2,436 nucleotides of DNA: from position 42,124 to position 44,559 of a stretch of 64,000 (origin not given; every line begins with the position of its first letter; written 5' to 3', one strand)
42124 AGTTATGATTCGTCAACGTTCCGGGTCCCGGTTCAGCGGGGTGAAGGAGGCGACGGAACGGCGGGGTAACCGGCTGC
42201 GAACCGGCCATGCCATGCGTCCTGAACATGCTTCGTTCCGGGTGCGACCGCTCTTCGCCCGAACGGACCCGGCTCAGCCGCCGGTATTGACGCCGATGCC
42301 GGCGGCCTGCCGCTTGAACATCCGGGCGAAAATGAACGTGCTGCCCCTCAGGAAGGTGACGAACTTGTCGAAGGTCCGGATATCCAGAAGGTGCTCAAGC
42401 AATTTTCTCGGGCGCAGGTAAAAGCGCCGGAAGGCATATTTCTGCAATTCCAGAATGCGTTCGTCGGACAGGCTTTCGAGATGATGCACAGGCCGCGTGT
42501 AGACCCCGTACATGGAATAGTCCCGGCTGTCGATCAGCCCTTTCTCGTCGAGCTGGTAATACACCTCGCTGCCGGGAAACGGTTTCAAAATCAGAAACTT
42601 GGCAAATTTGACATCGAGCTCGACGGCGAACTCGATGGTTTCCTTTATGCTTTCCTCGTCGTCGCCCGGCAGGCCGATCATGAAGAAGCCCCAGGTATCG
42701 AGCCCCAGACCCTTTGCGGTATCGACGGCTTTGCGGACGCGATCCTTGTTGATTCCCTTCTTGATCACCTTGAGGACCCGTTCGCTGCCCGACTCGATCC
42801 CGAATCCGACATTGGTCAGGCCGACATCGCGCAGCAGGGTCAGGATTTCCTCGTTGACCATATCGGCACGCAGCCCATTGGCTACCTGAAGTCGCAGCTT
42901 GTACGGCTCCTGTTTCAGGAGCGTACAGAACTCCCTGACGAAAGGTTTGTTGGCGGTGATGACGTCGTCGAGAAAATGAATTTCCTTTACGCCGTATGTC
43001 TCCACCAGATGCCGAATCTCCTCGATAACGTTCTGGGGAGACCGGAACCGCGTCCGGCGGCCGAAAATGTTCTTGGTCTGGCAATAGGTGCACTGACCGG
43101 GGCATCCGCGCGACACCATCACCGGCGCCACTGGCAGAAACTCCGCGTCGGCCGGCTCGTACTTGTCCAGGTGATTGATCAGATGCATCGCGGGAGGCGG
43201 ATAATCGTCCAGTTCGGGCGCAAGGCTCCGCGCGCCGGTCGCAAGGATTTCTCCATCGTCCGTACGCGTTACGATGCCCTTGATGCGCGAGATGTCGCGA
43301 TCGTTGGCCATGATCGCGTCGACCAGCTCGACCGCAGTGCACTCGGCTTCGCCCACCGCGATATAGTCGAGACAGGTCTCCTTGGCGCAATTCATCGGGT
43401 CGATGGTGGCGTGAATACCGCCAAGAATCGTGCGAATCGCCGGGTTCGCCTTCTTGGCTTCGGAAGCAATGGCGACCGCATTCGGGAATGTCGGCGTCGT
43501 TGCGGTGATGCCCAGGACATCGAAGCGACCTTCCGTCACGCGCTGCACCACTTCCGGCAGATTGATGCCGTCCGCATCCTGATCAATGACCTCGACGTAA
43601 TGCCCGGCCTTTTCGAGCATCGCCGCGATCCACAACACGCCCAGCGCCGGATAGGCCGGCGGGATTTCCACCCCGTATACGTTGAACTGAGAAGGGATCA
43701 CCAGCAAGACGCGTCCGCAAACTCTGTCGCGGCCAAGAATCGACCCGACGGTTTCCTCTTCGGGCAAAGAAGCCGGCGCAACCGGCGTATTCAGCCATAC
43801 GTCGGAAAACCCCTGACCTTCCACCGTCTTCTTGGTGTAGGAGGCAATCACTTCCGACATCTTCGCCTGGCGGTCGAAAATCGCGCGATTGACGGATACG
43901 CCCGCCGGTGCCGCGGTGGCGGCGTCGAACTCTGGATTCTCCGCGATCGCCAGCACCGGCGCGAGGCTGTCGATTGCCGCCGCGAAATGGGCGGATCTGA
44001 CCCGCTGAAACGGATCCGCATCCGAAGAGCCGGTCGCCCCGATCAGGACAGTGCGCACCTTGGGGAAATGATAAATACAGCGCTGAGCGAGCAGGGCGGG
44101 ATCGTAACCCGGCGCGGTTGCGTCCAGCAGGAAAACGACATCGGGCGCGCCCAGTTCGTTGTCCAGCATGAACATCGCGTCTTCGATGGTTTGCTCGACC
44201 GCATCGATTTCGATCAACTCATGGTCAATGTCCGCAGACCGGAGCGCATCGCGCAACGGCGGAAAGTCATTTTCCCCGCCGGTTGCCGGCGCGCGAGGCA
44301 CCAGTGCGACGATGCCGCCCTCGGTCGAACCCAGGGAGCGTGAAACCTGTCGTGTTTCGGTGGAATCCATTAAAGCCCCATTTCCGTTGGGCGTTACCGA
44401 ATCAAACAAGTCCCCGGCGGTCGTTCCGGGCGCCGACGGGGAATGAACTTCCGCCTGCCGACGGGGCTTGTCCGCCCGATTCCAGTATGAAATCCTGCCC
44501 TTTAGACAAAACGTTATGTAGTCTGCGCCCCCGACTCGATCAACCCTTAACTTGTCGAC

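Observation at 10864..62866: Four cobalamin-dependent radical SAM enzymes embedded in one nonulosonic-acid glycan island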

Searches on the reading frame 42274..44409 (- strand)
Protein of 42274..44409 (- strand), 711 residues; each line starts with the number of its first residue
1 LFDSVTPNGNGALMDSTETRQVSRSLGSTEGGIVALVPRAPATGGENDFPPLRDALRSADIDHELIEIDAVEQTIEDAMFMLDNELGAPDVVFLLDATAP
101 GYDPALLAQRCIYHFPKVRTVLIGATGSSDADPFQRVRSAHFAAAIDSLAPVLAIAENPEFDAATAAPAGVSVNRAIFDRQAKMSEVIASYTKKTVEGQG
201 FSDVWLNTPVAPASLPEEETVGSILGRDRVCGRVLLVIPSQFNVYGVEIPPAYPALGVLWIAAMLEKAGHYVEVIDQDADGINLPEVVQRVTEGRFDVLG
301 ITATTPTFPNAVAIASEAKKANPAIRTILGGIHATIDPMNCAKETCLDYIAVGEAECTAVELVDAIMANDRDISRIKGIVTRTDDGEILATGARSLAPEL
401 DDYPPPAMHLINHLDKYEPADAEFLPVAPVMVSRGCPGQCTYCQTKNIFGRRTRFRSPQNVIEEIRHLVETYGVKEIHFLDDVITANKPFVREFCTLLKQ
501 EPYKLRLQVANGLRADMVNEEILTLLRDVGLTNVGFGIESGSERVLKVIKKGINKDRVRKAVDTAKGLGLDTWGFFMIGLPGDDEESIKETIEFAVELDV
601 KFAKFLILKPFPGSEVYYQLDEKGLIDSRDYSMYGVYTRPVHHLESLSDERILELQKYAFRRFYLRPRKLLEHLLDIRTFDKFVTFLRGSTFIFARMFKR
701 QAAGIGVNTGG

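Call 3: search_protein_families(library=pfam, proteins=[window:42274-44409:-], max_evalue=0.01)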
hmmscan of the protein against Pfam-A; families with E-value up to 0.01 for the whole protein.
window:42274-44409:- (711 aa): 2 families
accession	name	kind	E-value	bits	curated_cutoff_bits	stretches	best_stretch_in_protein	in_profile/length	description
PF04055.27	Radical_SAM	-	4e-30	105.6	29.5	1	432-595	3-166/166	Radical SAM superfamily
PF02310.24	B12-binding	-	2.2e-22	79.6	32.1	1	245-362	4-120/121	B12 binding domain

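Call 4: search_protein_families(library=ncbifam, proteins=[window:42274-44409:-], max_evalue=0.01)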
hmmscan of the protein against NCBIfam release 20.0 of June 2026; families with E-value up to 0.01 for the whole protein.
window:42274-44409:- (711 aa): 37 families (the best 25 are shown)
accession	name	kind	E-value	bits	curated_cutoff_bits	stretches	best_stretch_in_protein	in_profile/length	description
TIGR02026.1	BchE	equivalog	5.1e-62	210.3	481.35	1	233-679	1-442/497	magnesium-protoporphyrin IX monomethyl ester anaerobic oxidative cyclase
TIGR03471.1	HpnJ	equivalog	4.1e-61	207.3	577.6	1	272-675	47-444/472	hopanoid biosynthesis associated radical SAM protein HpnJ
NF050148.1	rSAM_ApyD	equivalog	5.3e-48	163.9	750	1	252-623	22-396/645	RiPP biosynthesis radical SAM protein ApyD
NF038361.1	rSAM_Sden_1168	equivalog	7.2e-41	140.4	575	1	232-655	63-507/560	Sden_1168 family B12-binding radical SAM P-methyltransferase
TIGR04014.1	B12_SAM_MJ_0865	equivalog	7.7e-38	130.4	360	1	251-616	7-354/434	methyl-coenzyme M reductase glutamine C-methyltransferase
TIGR04013.1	B12_SAM_MJ_1487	hypoth_equivalog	2.9e-37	128.4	251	2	286-480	33-203/382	TIGR04013 family B12-binding domain/radical SAM domain-containing protein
TIGR04367.1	HpnR_B12_rSAM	equivalog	6.4e-36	123.9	650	1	233-636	2-387/490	hopanoid C-3 methylase HpnR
TIGR04072.2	rSAM_ladder_B12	equivalog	2.4e-33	115.4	360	1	251-637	15-389/443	lipid biosynthesis B12-binding/radical SAM protein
TIGR03975.1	rSAM_ocin_1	subfamily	1.1e-32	113.3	281.85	1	285-593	118-425/606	RiPP maturation radical SAM C-methyltransferase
TIGR04479.1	bcpD_PhpK_rSAM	subfamily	3.5e-32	111.5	600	1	255-596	72-407/504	PhpK family radical SAM P-methyltransferase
TIGR04385.1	B12_rSAM_cofa1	equivalog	2.3e-30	106.2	450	1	242-596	8-362/438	B12 lower ligand biosynthesis radical SAM protein BzaD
NF033070.1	rSAM_AprD4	equivalog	2.3e-23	82.8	500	1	357-630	126-400/456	AprD4 family radical SAM diol-dehydratase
TIGR04190.1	B12_SAM_Ta0216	equivalog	3.6e-22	78.7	500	1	253-603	36-399/554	TIGR04190 family B12-binding domain/radical SAM domain protein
TIGR04295.1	B12_rSAM_oligo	hypoth_equivalog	6.6e-22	77.8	400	1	256-618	26-382/422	TIGR04295 family B12-binding domain-containing radical SAM protein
NF040542.1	rSAM_RCCLKC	equivalog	3.4e-19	69.3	450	1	263-596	21-348/423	arsinothricin biosynthesis radical SAM protein ArsL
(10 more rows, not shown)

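Call 26: search_solved_structures(query=window:42274-44370:-, max_evalue=0.01)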
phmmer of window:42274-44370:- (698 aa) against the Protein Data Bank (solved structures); distinct sequences matched with E-value up to 0.01: 10.
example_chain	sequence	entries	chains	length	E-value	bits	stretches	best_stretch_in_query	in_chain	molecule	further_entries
9ccb_A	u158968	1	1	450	4.9e-27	98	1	321-650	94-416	Radical SAM core domain-containing protein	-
6fd2_B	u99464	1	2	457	9.5e-22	80.6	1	386-619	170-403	Putative apramycin biosynthetic oxidoreductase 4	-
7kdx_A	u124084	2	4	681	2.8e-07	32.7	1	273-579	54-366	Methyltransferase TokK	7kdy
4jc0_A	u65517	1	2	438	9.4e-07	31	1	407-587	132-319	Ribosomal protein S12 methylthiotransferase RimO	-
2qgq_A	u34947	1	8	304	3.2e-06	29.3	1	412-587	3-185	Protein TM_1862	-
9n1b_A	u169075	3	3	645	2.6e-05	26.3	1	337-579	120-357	Radical SAM protein | Radical SAM enzyme CysS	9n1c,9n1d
7q58_A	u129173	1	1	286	0.0009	21.2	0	398-424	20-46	SAKe6BR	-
5ul2_A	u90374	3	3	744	0.0018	20.2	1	258-619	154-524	OxsB protein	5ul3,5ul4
7mjz_A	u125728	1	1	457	0.0018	20.2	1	417-543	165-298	tRNA-2-methylthio-N(6)-dimethylallyladenosine synthase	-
7mjv_A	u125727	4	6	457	0.0018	20.2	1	417-543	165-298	tRNA-2-methylthio-N(6)-dimethylallyladenosine synthase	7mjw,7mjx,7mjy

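Call 41: find_homologous_proteins(query=window:42274-44370:-)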
Query window:42274-44370:- (698 aa): 85 proteins with E <= 0.001 among 8000 candidates.
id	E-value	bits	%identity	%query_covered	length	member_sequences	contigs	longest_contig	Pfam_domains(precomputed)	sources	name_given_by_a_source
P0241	1.7e-272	924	59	99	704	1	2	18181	PF04055.28,PF02310.25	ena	-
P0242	6.4e-264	896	59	97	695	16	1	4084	PF04055.28,PF02310.25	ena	-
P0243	1.2e-259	882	60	97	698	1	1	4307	PF04055.28,PF19864.6,PF02310.25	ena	-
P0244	1.7e-259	881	61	92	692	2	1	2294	PF04055.28,PF02310.25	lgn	-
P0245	4.9e-259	880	61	93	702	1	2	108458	PF04055.28,PF02310.25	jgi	jgi:anaerobic magnesium-protoporphyrin IX monomethyl ester cyclase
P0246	4.7e-258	876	61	94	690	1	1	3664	PF04055.28,PF02310.25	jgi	jgi:anaerobic magnesium-protoporphyrin IX monomethyl ester cyclase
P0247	2.1e-256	871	58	98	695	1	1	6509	PF04055.28,PF02310.25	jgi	jgi:anaerobic magnesium-protoporphyrin IX monomethyl ester cyclase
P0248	7.7e-256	869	63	88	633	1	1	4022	PF04055.28,PF02310.25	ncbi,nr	ncbi:MAG TPA: radical SAM protein, partial [Candidatus Dormibacteraeota bacterium]|nr:radical SAM pr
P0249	1.0e-255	869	59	95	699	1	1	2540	PF04055.28,PF02310.25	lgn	-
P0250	2.6e-255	867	58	97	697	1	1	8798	PF04055.28,PF02310.25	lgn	-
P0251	1.3e-254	865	61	93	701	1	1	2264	PF04055.28,PF02310.25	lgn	-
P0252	2.9e-254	864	63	87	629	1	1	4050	PF04055.28,PF02310.25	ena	-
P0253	2.9e-254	864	61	92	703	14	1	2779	PF04055.28,PF02310.25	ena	-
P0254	4.7e-254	863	58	98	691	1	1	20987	PF04055.28,PF02310.25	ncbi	ncbi:MAG: radical SAM protein [bacterium]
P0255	1.4e-252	858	62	90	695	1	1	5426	PF04055.28,PF02310.25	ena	-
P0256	2.2e-252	858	61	90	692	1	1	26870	PF04055.28,PF02310.25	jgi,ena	-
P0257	1.2e-249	849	60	91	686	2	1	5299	PF04055.28,PF19864.6,PF02310.25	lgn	-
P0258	1.3e-249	849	58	98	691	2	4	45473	PF04055.28,PF02310.25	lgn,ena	-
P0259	2.7e-248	844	61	91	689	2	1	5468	PF04055.28,PF02310.25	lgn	-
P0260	6.3e-248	843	60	91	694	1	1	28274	PF04055.28,PF02310.25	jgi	jgi:magnesium-protoporphyrin IX monomethyl ester (oxidative) cyclase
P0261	1.4e-247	842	60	93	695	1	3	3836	PF04055.28,PF02310.25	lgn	-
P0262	1.4e-246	839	59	92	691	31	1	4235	PF04055.28,PF02310.25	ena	-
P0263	1.8e-246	838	56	97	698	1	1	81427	PF04055.28,PF02310.25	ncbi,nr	ncbi:MAG: radical SAM protein [Magnetococcales bacterium]|nr:radical SAM protein [Magnetococcales ba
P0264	2.7e-245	834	56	100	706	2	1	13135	PF04055.28,PF02310.25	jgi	jgi:anaerobic magnesium-protoporphyrin IX monomethyl ester cyclase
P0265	2.1e-239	815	58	91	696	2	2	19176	PF04055.28,PF02310.25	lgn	-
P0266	4.3e-236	804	65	77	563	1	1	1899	PF04055.28,PF02310.25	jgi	jgi:magnesium-protoporphyrin IX monomethyl ester (oxidative) cyclase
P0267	1.1e-230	786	58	90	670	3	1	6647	PF04055.28,PF02310.25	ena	-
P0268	2.4e-226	772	55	95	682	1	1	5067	PF04055.28,PF02310.25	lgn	-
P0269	3.9e-226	771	56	90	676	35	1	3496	PF04055.28,PF02310.25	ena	-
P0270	1.1e-213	730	51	93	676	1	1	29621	PF04055.28,PF02310.25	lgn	-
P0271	1.3e-213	730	67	67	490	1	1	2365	PF04055.28,PF02310.25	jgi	-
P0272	4.1e-212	725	63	71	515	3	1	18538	PF04055.28,PF02310.25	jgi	-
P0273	3.0e-211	722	66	69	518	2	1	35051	PF04055.28,PF02310.25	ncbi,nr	ncbi:B12-binding domain-containing radical SAM protein [Candidatus Binatia bacterium]|nr:B12-binding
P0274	2.2e-207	709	52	92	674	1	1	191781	PF04055.28,PF02310.25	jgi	-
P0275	4.9e-205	701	53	90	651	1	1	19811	PF04055.28,PF02310.25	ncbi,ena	-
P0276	3.5e-203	695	61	71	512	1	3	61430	PF04055.28,PF02310.25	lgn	-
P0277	5.8e-199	681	60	71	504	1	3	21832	PF04055.28,PF02310.25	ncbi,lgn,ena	-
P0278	1.3e-196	673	50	90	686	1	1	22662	PF04055.28,PF02310.25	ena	-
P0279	2.5e-194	666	60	72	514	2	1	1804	PF04055.28,PF02310.25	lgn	-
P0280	9.6e-188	644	59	69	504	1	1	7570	PF04055.28,PF02310.25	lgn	-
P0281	4.2e-176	606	62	64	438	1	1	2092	PF04055.28,PF02310.25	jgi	jgi:radical SAM superfamily enzyme YgiQ (UPF0313 family)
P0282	4.5e-174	599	53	70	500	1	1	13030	PF04055.28,PF02310.25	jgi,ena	-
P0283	7.9e-169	582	56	67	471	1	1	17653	PF04055.28,PF02310.25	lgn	-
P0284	1.8e-167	577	55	68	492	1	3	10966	PF04055.28,PF02310.25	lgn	-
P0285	4.6e-156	539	59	61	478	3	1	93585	PF04055.28,PF02310.25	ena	-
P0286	6.6e-148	512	51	65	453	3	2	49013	PF04055.28,PF02310.25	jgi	jgi:radical SAM superfamily enzyme YgiQ (UPF0313 family)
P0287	1.2e-139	485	49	67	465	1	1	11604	PF04055.28,PF19864.6,PF02310.25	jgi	jgi:anaerobic magnesium-protoporphyrin IX monomethyl ester cyclase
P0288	1.6e-128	448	47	67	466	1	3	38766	PF04055.28,PF02310.25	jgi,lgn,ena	-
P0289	9.3e-128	446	47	67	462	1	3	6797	PF04055.28,PF02310.25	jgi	jgi:radical SAM superfamily enzyme YgiQ (UPF0313 family)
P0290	2.7e-127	444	48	65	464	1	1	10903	PF04055.28,PF13353.12,PF02310.25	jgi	jgi:radical SAM superfamily enzyme YgiQ (UPF0313 family)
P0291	2.5e-126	441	43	68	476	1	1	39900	PF04055.28,PF02310.25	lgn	-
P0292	1.4e-124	435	46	66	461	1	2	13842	PF04055.28,PF02310.25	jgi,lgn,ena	jgi:radical SAM superfamily enzyme YgiQ (UPF0313 family)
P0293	2.0e-124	435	47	65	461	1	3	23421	PF04055.28,PF02310.25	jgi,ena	-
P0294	1.1e-123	432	47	64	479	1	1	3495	PF04055.28,PF02310.25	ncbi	-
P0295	2.8e-123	431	45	66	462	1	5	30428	PF04055.28,PF02310.25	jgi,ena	-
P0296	2.4e-121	425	44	65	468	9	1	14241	PF04055.28,PF02310.25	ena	-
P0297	1.6e-120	422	44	66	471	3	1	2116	PF04055.28,PF02310.25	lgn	-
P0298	3.7e-117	411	43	68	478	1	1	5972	PF04055.28,PF02310.25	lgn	-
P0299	5.0e-116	407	43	65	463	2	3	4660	PF04055.28,PF02310.25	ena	-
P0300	2.6e-115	405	43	67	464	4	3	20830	PF04055.28,PF02310.25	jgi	-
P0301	5.8e-115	404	45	67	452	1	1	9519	PF04055.28,PF02310.25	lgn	-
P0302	1.1e-112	396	42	65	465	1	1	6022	PF04055.28,PF02310.25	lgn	-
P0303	7.2e-111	390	42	67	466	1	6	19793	PF04055.28,PF02310.25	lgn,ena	-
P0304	1.7e-103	366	39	65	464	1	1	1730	PF04055.28,PF02310.25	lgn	-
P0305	4.9e-99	351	40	66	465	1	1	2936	PF04055.28,PF02310.25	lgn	-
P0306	8.0e-80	287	34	66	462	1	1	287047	PF04055.28,PF02310.25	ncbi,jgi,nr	ncbi:MAG: B12-binding domain-containing radical SAM protein [DPANN group archaeon]|nr:B12-binding do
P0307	4.9e-57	212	31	65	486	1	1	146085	PF04055.28,PF02310.25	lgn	-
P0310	1.2e-45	174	34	43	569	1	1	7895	PF04055.28,PF02310.25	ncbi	-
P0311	6.0e-45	172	30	54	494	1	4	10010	PF04055.28,PF02310.25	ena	-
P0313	1.2e-37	148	31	52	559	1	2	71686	PF13431.13,PF13414.13,PF13176.13,PF13428.13,PF02310.25,PF14559.13,PF04055.28,PF00515.35,PF13424.13,PF13432.13,PF13181.13,PF07719.24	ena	-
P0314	1.5e-37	148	29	58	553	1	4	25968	PF04055.28,PF05402.19,PF02310.25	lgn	-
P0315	4.7e-34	136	29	53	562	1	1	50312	PF14559.13,PF13431.13,PF04055.28,PF00515.35,PF13176.13,PF13432.13,PF13428.13,PF07719.24,PF02310.25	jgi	jgi:radical SAM superfamily enzyme YgiQ (UPF0313 family)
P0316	2.0e-25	108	26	53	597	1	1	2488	PF04055.28,PF02310.25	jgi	jgi:anaerobic magnesium-protoporphyrin IX monomethyl ester cyclase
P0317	8.1e-20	89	26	50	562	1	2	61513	PF04055.28,PF02310.25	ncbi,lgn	-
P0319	5.3e-11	60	25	50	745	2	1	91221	PF13847.13,PF13649.13,PF04055.28,PF01135.26,PF02310.25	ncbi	-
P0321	4.5e-9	54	21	53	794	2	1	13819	PF04055.28,PF02310.25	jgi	jgi:radical SAM PhpK family P-methyltransferase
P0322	3.5e-8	51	23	44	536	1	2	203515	PF04055.28,PF02310.25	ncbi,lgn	-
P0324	7.9e-7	46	29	23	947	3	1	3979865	PF10105.15,PF04055.28,PF19864.6,PF02310.25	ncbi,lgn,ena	-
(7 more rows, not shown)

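Call 42: find_encoding_contigs(protein=P0245, flank=10000, max_places=1)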
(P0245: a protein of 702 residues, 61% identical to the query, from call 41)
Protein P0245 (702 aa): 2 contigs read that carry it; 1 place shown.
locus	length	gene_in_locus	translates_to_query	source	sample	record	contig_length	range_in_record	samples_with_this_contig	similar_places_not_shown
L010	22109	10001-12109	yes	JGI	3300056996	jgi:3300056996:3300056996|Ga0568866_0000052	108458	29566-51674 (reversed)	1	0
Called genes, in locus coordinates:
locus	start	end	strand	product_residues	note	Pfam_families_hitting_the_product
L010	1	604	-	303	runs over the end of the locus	PF00106:adh_short (weak), PF01073:3Beta_HSD, PF01370:Epimerase, PF02719:Polysacc_synt_2, PF04321:RmlD_sub_bind, PF05368:NmrA, PF13460:NAD_binding_10, PF16363:GDP_Man_Dehyd, +3 more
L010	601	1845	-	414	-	PF01075:Glyco_transf_9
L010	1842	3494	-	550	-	PF02310:B12-binding, PF04055:Radical_SAM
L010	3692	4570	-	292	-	PF05118:Asp_Arg_Hydrox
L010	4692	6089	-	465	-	PF13472:Lipase_GDSL_2 (faint), PF13432:TPR_16 (weak), PF14559:TPR_19 (weak)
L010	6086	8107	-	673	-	-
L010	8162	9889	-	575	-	-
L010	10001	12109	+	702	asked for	PF02310:B12-binding, PF04055:Radical_SAM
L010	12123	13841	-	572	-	-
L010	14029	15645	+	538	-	PF04055:Radical_SAM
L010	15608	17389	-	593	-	PF02310:B12-binding, PF04055:Radical_SAM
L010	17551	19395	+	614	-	PF04055:Radical_SAM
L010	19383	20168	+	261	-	PF13621:Cupin_8, PF08007:JmjC_2 (faint)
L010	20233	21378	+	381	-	PF04055:Radical_SAM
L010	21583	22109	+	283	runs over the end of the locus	PF02353:CMAS, PF13489:Methyltransf_23 (weak), PF01209:Ubie_methyltran (weak), PF05175:MTS (weak), PF13847:Methyltransf_31, PF08241:Methyltransf_11, PF08242:Methyltransf_12, PF13649:Methyltransf_25, +1 more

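Call 43: find_encoding_contigs(protein=P0263, flank=10000, max_places=1)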
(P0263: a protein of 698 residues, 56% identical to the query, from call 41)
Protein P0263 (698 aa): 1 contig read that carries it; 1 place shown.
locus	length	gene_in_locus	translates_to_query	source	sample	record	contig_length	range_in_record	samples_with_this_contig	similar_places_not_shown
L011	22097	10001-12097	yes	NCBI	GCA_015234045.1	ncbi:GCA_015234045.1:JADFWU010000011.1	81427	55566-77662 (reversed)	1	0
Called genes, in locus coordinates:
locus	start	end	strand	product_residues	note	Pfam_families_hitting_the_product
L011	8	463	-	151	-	-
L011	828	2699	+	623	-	-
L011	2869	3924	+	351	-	PF00027:cNMP_binding, PF00072:Response_reg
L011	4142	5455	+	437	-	PF00563:EAL, PF13682:CZB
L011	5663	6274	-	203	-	PF00565:SNase (weak)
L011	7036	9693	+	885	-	PF06103:DUF948 (faint), PF04108:ATG17_like (faint), PF00672:HAMP (weak), PF00015:MCPsignal, PF06009: (weak)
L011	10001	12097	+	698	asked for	PF02310:B12-binding, PF04055:Radical_SAM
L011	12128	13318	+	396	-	PF02463:SMC_N (faint), PF13175:AAA_15, PF13476:AAA_23 (weak), PF13304:AAA_21, PF13175:AAA_15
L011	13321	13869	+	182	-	PF14103:DUF4276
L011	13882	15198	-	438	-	PF08245:Mur_ligase_M, PF27239:FOL3_C, PF02875:Mur_ligase_C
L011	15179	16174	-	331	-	PF17848:Zn_ribbon_ACC, PF01039:Carboxyl_trans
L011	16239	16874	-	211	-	PF00697:PRAI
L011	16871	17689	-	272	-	PF00218:IGPS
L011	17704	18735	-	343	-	PF02885:Glycos_trans_3N, PF00591:Glycos_transf_3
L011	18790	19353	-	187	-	PF00117:GATase, PF07722:Peptidase_C26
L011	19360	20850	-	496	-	PF04715:, PF00425:Chorismate_bind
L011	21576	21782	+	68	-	-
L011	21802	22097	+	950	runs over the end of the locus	PF00989:PAS (weak), PF00512:HisKA, PF02518:HATPase_c, PF00072:Response_reg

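Call 44: find_encoding_contigs(protein=P0274, flank=10000, max_places=1)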
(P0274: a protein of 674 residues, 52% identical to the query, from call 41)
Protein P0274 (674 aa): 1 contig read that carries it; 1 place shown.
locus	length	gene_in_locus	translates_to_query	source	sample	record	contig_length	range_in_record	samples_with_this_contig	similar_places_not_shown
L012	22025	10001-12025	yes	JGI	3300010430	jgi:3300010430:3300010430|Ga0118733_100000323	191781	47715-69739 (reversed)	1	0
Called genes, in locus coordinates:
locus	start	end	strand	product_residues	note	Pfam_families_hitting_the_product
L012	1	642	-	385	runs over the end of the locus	PF01370:Epimerase, PF16363:GDP_Man_Dehyd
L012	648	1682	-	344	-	PF01073:3Beta_HSD, PF01370:Epimerase, PF02719:Polysacc_synt_2, PF04321:RmlD_sub_bind, PF05368:NmrA (weak), PF16363:GDP_Man_Dehyd, PF13460:NAD_binding_10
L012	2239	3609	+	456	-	PF03062:MBOAT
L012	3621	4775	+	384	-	PF13472:Lipase_GDSL_2 (faint)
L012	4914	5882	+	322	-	PF00535:Glycos_transf_2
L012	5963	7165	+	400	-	PF13231:PMT_2 (weak)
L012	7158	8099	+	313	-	-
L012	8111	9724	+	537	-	-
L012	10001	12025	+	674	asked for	PF02310:B12-binding, PF04055:Radical_SAM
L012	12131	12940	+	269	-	PF05050:Methyltransf_21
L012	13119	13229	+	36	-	-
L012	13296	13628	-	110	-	PF10805:DUF2730 (weak)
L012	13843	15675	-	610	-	PF00027:cNMP_binding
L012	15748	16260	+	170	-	PF01986:DUF123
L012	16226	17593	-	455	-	PF07719:TPR_2 (faint), PF13176:TPR_7 (faint), PF13414:TPR_11, PF13424:TPR_12 (weak), PF00515:TPR_1 (weak), PF13414:TPR_11 (weak), PF13424:TPR_12, PF00515:TPR_1 (weak), +9 more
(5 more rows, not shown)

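Call 48: search_solved_structures(query=window:42274-44370:-, max_evalue=1e-20, show_alignments=1)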
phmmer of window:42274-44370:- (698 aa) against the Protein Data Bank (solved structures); distinct sequences matched with E-value up to 1e-20: 2.
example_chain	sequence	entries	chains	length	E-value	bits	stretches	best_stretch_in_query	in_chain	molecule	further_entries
9ccb_A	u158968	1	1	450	4.9e-27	98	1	321-650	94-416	Radical SAM core domain-containing protein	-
6fd2_B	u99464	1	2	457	9.5e-22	80.6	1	386-619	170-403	Putative apramycin biosynthetic oxidoreductase 4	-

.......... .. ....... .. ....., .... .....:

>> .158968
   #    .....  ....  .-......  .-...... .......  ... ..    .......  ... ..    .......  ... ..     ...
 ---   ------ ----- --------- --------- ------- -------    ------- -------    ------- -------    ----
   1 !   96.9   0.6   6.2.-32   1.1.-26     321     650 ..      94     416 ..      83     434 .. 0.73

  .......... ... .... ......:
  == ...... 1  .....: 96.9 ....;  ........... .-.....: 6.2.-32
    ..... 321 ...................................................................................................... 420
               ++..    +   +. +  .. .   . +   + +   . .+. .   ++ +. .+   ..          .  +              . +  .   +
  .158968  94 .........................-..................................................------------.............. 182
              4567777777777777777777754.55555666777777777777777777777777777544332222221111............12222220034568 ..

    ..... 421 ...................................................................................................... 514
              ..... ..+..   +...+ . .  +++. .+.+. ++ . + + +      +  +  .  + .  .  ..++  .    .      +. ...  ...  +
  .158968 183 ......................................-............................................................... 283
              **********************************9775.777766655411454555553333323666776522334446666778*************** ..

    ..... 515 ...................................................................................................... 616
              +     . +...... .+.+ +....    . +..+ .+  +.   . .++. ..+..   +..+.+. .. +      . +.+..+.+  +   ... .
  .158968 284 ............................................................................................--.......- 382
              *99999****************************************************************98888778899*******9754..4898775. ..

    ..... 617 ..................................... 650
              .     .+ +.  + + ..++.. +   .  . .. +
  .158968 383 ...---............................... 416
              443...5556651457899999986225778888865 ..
